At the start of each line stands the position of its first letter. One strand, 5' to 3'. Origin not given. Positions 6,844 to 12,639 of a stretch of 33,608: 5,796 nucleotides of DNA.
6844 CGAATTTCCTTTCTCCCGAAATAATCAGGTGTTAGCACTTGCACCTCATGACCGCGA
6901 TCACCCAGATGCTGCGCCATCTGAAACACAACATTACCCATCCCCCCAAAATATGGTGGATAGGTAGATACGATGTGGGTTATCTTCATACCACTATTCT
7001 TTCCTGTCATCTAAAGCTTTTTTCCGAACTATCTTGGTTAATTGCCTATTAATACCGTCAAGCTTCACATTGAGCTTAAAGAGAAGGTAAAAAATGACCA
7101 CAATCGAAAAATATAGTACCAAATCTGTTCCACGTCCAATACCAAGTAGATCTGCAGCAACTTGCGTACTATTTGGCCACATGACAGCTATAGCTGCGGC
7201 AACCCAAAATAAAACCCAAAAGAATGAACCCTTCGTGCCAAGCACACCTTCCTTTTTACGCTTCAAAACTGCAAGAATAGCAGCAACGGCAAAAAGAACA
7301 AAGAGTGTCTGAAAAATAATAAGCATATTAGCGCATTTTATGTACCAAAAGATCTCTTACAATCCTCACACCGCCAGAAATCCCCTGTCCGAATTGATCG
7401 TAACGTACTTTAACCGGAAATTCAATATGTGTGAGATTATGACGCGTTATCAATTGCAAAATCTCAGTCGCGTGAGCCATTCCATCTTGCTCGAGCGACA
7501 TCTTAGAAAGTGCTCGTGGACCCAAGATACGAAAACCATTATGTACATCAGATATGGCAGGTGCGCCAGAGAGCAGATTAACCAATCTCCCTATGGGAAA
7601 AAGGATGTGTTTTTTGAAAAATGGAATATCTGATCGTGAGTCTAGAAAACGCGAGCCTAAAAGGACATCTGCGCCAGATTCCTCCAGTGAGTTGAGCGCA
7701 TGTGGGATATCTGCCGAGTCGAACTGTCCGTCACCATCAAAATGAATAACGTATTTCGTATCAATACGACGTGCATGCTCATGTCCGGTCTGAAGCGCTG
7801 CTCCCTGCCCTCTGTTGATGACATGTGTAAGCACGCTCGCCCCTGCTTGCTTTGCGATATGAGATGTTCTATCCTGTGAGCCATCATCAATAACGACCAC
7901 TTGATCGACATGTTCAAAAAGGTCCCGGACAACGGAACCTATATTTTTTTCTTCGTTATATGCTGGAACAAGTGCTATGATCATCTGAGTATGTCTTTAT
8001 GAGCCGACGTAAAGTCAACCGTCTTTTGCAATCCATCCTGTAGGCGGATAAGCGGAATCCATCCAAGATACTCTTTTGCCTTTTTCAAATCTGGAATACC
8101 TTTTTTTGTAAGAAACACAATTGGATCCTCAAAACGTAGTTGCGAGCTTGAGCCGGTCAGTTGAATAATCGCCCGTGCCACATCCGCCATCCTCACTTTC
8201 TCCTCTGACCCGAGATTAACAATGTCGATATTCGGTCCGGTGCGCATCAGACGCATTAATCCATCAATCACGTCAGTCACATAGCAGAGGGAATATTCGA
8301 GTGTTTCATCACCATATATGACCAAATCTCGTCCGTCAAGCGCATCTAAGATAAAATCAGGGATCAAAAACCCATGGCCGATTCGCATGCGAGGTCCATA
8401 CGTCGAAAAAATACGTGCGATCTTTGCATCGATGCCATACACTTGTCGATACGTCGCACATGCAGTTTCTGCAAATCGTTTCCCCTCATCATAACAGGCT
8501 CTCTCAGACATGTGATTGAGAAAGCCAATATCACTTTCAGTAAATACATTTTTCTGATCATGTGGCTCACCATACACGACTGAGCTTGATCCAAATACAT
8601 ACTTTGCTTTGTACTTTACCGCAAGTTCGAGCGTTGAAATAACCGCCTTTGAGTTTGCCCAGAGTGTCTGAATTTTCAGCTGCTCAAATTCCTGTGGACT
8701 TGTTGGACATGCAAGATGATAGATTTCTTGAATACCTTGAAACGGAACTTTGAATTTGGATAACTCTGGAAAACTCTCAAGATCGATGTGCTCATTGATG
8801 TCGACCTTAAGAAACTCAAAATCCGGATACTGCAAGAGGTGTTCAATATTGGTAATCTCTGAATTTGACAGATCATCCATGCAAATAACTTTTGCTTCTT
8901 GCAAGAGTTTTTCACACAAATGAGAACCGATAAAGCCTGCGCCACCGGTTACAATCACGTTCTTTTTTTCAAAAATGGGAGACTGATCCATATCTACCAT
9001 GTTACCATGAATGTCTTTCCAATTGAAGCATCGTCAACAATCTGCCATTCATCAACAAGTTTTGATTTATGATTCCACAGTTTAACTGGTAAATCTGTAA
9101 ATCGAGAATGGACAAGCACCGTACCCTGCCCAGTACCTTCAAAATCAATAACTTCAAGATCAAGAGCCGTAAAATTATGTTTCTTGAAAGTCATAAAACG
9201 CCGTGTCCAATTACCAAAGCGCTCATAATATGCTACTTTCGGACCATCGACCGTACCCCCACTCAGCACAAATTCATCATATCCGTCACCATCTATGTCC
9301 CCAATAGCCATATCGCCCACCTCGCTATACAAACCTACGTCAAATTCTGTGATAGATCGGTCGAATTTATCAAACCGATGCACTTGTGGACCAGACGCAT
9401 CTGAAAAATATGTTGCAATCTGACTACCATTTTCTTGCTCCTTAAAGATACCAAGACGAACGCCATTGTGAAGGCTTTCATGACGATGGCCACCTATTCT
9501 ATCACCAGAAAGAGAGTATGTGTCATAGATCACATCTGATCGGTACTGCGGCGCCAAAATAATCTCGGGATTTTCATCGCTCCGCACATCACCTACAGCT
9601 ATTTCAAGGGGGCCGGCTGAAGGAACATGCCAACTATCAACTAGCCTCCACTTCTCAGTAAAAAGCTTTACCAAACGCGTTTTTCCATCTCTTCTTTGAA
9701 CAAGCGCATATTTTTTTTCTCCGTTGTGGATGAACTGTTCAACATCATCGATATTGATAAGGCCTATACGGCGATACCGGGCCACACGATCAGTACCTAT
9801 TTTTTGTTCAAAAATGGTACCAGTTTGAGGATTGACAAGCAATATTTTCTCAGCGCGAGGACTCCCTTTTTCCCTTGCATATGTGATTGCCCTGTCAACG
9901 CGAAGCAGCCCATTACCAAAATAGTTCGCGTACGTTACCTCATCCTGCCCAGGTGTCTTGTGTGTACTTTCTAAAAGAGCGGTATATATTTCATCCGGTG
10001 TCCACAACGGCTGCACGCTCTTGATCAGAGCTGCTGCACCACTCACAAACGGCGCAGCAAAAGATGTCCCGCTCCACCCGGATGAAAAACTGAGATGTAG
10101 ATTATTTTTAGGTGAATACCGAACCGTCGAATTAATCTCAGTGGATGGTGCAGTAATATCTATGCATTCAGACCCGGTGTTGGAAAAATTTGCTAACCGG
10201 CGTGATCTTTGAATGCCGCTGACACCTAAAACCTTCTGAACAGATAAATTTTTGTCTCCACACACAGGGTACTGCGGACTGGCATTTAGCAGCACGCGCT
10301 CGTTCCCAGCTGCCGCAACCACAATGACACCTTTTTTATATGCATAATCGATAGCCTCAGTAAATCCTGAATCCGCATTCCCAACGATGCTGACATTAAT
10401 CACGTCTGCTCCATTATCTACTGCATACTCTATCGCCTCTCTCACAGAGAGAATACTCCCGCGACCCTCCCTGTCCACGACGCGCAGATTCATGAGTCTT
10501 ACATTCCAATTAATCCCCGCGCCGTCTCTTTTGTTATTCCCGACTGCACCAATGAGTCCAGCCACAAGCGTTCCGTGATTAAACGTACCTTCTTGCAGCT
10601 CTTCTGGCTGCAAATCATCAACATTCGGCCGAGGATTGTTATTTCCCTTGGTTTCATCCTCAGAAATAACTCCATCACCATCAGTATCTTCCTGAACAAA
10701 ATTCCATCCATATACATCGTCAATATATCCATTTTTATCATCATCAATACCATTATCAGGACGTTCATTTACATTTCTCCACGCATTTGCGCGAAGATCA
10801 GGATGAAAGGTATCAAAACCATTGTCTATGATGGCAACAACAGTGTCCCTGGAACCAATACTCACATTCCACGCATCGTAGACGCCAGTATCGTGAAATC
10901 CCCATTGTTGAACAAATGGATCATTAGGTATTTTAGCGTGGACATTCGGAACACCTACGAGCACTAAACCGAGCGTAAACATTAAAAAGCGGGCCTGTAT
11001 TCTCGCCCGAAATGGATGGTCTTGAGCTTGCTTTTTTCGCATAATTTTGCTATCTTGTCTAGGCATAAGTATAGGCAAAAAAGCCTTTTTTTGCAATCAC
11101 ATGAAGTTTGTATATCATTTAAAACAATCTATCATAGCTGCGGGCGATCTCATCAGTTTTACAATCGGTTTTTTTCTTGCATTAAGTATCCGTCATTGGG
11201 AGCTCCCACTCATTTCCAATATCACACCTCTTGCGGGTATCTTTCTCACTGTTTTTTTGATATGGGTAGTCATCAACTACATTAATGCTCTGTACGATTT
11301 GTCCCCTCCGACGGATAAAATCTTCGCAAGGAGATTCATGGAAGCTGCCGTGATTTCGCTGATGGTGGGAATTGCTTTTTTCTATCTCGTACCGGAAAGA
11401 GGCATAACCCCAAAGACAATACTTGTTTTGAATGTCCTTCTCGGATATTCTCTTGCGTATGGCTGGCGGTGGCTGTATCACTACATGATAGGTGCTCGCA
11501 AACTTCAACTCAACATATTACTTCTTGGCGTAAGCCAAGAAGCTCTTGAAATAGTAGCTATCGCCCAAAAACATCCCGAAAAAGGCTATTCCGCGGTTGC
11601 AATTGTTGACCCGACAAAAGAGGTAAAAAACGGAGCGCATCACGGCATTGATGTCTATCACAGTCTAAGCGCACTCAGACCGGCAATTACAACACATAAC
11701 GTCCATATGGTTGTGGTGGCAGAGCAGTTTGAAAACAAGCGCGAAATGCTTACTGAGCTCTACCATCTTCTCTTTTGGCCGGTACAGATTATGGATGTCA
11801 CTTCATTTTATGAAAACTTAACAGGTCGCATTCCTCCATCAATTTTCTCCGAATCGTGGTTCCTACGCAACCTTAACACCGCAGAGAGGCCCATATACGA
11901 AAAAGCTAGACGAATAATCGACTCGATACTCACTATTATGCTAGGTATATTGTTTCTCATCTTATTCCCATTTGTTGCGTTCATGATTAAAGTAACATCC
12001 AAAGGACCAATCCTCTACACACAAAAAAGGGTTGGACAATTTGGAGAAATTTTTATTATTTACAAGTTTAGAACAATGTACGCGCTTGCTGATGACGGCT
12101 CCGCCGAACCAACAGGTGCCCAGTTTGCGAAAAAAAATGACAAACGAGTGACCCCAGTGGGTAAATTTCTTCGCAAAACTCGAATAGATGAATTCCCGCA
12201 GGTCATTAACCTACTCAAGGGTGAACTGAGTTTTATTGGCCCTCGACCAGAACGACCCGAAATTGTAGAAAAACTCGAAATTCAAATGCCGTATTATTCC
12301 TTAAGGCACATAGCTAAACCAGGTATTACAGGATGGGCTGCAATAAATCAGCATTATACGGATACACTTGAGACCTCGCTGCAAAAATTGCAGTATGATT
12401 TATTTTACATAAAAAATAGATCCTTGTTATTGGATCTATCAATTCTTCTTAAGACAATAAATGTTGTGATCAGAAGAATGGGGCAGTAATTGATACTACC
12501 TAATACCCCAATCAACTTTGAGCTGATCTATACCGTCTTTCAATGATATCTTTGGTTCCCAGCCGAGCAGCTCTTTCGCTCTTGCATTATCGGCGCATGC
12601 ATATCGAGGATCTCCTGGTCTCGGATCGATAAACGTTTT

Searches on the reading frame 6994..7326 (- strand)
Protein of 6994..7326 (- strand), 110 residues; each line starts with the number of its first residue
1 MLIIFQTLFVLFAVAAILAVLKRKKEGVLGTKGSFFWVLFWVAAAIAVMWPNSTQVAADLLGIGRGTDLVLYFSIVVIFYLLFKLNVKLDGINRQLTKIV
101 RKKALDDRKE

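Call 9: search_protein_families(library=pfam, proteins=[window:6994-7326:-], max_evalue=0.001)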
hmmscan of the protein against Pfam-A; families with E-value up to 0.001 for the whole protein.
window:6994-7326:- (110 aa): 1 family
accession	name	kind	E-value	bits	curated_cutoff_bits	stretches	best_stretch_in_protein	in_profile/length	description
PF10066.14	DUF2304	-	2.7e-24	85.9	25.5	1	5-107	2-104/106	Uncharacterized conserved protein (DUF2304)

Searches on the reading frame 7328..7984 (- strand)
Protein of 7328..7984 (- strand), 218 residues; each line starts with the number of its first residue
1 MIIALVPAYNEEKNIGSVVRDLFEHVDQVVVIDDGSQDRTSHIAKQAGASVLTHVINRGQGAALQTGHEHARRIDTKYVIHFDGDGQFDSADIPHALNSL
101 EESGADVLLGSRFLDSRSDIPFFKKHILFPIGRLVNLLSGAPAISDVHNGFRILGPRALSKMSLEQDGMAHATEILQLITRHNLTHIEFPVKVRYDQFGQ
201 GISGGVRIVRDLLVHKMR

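Call 9: search_protein_families(library=pfam, proteins=[window:7328-7984:-], max_evalue=0.001)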
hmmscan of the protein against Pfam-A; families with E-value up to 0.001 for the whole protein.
window:7328-7984:- (218 aa): 1 family
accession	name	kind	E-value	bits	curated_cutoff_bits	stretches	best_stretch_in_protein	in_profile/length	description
PF00535.33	Glycos_transf_2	-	1.4e-22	80.8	23.3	1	5-154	3-159/168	Glycosyl transferase family 2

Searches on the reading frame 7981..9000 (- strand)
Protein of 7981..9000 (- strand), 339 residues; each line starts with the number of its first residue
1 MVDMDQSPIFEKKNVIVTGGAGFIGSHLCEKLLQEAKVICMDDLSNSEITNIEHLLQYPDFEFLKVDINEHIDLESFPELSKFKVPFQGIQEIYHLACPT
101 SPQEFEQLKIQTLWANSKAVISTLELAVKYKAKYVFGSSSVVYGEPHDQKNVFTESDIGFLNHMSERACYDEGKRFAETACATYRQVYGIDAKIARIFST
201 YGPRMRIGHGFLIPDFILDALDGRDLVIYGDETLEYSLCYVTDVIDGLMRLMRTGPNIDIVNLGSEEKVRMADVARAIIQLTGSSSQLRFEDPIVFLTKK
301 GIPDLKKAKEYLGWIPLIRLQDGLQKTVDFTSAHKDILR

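Call 9: search_protein_families(library=pfam, proteins=[window:7981-9000:-], max_evalue=0.001)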
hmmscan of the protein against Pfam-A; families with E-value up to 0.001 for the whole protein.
window:7981-9000:- (339 aa): 6 families
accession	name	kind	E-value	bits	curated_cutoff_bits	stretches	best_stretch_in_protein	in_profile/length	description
PF01370.27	Epimerase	-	1.2e-37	130.1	20.9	1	15-264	1-240/240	NAD dependent epimerase/dehydratase family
PF16363.11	GDP_Man_Dehyd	-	3.7e-32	112.5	27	1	16-327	1-332/332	GDP-mannose 4,6 dehydratase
PF01073.25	3Beta_HSD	-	2.5e-07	30.5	22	1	16-180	1-156/280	3-beta hydroxysteroid dehydrogenase/isomerase family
PF07993.18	NAD_binding_4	-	5e-07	29.6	20.1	0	17-38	1-26/258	Male sterility protein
PF02719.21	Polysacc_synt_2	-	8.1e-06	25.7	20.2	1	15-134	1-122/293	Polysaccharide biosynthesis protein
PF00106.31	adh_short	-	0.00084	19.3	26.6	0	13-114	1-101/195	short chain dehydrogenase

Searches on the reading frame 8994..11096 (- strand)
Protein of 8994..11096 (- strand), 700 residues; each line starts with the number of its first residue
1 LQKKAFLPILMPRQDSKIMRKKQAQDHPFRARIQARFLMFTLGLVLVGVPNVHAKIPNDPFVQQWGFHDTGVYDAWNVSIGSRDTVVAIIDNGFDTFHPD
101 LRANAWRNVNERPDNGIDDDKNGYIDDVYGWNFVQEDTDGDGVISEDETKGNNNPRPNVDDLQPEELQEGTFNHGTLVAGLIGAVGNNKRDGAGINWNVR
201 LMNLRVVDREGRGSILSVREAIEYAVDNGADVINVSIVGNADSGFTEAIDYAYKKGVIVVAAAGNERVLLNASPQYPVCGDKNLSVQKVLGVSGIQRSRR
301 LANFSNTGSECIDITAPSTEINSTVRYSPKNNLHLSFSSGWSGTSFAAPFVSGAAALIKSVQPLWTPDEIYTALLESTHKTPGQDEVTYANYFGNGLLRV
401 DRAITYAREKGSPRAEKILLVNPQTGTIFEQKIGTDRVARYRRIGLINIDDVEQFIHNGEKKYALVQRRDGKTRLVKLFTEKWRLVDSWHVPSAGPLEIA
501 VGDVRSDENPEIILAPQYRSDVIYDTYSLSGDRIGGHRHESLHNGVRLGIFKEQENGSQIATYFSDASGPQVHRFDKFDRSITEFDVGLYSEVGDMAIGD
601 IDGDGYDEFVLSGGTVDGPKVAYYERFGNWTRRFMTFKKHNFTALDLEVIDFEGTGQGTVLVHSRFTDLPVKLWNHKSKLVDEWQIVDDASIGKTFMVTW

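Call 9: search_protein_families(library=pfam, proteins=[window:8994-11096:-], max_evalue=0.001)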
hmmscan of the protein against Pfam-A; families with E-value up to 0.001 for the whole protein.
window:8994-11096:- (700 aa): 1 family
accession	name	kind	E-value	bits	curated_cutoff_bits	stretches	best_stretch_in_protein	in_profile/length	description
PF00082.27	Peptidase_S8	-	1.4e-49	169.4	21.8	1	83-396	2-288/288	Subtilase family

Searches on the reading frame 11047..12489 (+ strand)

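Call 9: search_protein_families(library=pfam, proteins=[window:11047-12489:+], max_evalue=0.001)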
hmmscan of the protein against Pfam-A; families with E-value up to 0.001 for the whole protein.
window:11047-12489:+ (480 aa): 2 families
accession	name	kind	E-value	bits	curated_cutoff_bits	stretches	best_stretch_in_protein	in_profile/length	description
PF02397.22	Bac_transf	-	2.2e-60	203.7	27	1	288-475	1-178/179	Bacterial sugar transferase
PF13727.12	CoA_binding_3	-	3.9e-05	24.2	25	1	96-243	20-166/175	CoA-binding domain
